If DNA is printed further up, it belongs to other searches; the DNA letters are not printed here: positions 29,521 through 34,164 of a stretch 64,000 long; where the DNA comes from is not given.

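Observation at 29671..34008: Two giant paralogous 'double activase + DUF2229' fusion proteins of unknown function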

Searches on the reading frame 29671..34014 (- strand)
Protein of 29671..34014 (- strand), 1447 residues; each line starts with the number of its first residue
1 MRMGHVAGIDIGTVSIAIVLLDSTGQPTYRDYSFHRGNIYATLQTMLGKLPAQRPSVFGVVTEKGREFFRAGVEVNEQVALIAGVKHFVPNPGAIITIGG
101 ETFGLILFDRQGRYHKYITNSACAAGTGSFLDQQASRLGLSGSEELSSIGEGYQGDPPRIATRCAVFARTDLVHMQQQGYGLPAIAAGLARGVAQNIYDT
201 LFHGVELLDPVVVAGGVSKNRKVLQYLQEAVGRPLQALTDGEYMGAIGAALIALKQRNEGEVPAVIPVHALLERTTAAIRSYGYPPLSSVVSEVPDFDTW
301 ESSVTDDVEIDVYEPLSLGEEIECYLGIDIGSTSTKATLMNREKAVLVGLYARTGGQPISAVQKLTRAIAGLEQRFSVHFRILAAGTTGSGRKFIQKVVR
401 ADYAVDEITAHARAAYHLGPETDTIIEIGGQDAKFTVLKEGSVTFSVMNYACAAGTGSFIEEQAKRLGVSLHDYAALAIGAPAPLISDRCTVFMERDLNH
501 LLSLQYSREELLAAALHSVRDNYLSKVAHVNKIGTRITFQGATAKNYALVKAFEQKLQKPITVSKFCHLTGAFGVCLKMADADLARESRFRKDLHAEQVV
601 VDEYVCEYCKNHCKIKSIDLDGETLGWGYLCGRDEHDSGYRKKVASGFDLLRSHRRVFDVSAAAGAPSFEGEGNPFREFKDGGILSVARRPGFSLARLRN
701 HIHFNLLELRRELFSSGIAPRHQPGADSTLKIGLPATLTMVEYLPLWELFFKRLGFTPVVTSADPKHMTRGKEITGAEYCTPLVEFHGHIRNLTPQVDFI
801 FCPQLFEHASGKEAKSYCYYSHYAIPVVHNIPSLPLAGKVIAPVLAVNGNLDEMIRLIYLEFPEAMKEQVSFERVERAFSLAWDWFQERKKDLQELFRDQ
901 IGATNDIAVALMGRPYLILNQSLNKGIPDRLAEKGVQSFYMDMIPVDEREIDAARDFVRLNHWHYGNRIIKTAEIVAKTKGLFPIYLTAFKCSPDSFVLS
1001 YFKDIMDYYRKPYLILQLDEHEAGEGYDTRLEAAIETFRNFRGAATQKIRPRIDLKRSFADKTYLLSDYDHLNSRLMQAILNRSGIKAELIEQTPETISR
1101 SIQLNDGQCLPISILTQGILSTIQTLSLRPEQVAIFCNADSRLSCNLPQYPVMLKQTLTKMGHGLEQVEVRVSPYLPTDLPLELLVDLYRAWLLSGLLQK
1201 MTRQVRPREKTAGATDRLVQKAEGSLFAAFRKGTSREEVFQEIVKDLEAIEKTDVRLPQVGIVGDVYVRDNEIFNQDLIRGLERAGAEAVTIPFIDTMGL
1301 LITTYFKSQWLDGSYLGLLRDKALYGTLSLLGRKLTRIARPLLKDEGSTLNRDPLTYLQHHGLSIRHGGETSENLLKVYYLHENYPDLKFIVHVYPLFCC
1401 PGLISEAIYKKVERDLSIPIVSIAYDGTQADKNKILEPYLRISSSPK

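Call 6: search_protein_families(library=pfam, proteins=[window:29671-34014:-], max_evalue=0.01)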
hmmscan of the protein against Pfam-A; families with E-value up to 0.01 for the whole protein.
window:29671-34014:- (1447 aa): 5 families
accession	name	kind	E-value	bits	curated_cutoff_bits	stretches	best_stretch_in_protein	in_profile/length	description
PF01869.26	BcrAD_BadFG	-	1.6e-61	208.7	31.5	2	326-574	1-266/271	BadF/BadG/BcrA/BcrD ATPase family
PF09989.15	DUF2229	-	6.5e-38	131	29.4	1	731-944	1-218/218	CoA enzyme activase uncharacterised domain (DUF2229)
PF02782.22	FGGY_C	-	7.7e-05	23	27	1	184-254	122-195/198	FGGY family of carbohydrate kinases, C-terminal domain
PF00480.26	ROK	-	0.0045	17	22.9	0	7-58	2-54/294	ROK family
PF00370.27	FGGY_N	-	0.0089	16.1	28.8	0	325-347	2-24/245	FGGY family of carbohydrate kinases, N-terminal domain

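Call 7: search_protein_families(library=ncbifam, proteins=[window:29671-34014:-], max_evalue=0.01)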
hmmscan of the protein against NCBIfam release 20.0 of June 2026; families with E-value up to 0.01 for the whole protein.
window:29671-34014:- (1447 aa): 11 families
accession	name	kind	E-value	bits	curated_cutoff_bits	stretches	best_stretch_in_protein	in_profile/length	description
TIGR00241.1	CoA_E_activ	domain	4.7e-75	252.3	125.4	2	326-576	3-246/248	acyl-CoA dehydratase activase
TIGR03286.1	methan_mark_15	hypoth_equivalog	9.7e-40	136.8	455.75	2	326-578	147-400/404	methanogenesis marker 15 protein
TIGR02259.1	benz_CoA_red_A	equivalog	5e-34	117.8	578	3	399-558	245-406/432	benzoyl-CoA reductase subunit A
TIGR02261.1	benz_CoA_red_D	equivalog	3.6e-29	101.7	312.85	2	87-251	93-260/262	benzoyl-CoA reductase subunit D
TIGR03192.1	benz_CoA_bzdQ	equivalog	1.1e-27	97.2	380.2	2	326-575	35-282/293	benzoyl-CoA reductase, bzd-type, subunit Q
NF011660.0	PRK15080.1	equivalog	0.00023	20.4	182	0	325-447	32-167/277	ethanolamine utilization protein EutJ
TIGR02529.1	EutJ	subfamily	0.00073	19.1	152.1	0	401-447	91-134/239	ethanolamine utilization protein EutJ family protein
NF009842.0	PRK13317.1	equivalog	0.00096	18.6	234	0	218-255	237-274/277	type II pantothenate kinase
TIGR01312.1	XylB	equivalog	0.001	17.7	380.25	0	209-267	392-449/481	xylulokinase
NF045551.1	GK_Pyrobac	equivalog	0.0033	16.8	500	1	325-366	2-43/294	ATP-dependent glucokinase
NF007251.0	PRK09698.1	equivalog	0.0042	16.4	253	0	323-371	6-55/304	allose kinase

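Call 9: search_solved_structures(query=window:29671-34014:-, max_evalue=0.01)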
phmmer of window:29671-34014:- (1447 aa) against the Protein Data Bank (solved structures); distinct sequences matched with E-value up to 0.01: 5.
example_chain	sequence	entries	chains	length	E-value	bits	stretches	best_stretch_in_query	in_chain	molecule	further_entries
9gai_D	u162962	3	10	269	4.9e-32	113.9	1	327-579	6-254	3-methylbenzoyl-CoA reductase alpha subunit MbdQ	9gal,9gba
4eht_A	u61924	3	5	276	6.3e-26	93.6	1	326-588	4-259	Activator of 2-hydroxyisocaproyl-CoA dehydratase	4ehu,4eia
1hux_A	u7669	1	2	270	5.2e-25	90.6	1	326-577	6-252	ACTIVATOR OF (R)-2-HYDROXYGLUTARYL-COA DEHYDRATASE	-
7yyl_E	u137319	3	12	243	7.4e-17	63.6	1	325-577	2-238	Putative CoA-substrate-specific enzyme activase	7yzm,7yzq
9gai_C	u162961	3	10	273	1.2e-16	62.9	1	326-564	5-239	3-methylbenzoyl-CoA reductase delta subunit MbdP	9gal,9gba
